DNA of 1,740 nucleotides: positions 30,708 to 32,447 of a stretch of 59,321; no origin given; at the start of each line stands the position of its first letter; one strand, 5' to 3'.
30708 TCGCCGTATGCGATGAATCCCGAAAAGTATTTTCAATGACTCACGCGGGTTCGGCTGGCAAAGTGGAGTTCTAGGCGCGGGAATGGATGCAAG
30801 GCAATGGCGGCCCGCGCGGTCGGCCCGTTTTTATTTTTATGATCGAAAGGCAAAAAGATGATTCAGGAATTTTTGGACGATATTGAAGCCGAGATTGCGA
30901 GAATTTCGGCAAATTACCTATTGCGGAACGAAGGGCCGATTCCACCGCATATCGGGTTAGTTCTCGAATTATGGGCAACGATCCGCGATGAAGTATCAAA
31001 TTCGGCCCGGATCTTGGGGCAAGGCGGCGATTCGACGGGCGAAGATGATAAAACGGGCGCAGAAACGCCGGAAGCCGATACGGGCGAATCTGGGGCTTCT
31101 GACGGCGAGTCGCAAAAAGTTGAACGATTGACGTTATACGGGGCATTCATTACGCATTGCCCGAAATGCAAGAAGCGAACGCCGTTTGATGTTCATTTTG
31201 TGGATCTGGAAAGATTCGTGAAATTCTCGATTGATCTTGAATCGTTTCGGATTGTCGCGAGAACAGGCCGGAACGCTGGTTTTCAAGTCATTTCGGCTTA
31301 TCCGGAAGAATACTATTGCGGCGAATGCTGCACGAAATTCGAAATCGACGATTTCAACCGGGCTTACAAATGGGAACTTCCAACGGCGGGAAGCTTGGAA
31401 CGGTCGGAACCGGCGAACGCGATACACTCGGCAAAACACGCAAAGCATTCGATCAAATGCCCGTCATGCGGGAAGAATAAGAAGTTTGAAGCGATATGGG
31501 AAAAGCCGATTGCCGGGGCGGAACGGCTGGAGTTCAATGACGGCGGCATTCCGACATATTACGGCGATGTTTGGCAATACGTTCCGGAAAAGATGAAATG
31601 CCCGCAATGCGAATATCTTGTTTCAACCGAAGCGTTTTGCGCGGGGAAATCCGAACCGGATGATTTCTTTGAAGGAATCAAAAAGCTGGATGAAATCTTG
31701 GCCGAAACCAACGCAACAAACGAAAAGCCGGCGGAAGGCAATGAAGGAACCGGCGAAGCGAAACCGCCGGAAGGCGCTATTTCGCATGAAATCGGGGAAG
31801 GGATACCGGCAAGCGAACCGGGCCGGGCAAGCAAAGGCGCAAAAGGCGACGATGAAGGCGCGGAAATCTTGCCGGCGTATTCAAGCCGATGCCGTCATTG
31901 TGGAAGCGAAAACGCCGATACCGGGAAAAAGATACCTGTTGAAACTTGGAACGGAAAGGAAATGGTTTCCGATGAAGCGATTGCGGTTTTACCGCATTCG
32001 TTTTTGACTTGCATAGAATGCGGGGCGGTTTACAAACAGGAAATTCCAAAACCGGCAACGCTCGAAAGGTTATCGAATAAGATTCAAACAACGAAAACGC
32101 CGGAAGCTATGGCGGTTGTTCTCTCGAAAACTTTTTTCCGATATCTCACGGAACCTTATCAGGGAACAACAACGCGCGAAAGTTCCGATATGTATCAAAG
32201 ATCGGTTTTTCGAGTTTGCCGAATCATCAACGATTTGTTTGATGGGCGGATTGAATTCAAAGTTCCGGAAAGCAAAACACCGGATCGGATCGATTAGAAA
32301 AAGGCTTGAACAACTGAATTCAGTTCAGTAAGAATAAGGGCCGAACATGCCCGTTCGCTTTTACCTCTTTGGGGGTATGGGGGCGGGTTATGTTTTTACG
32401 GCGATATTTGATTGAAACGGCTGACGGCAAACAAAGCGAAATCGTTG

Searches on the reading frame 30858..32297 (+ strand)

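Call 8: search_protein_families(library=phrogs, proteins=[window:30858-32297:+], max_evalue=0.001)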
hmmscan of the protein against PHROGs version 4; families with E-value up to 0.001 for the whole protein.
window:30858-32297:+ (479 aa): 0 families

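Call 93: search_protein_families(library=pfam, proteins=[window:30858-32297:+], max_evalue=0.05)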
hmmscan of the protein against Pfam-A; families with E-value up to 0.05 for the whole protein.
window:30858-32297:+ (479 aa): 1 family
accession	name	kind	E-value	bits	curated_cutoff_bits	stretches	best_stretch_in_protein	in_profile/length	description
PF24463.1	DUF7577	-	0.03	14.4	28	1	343-354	3-14/27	Domain of unknown function (DUF7577)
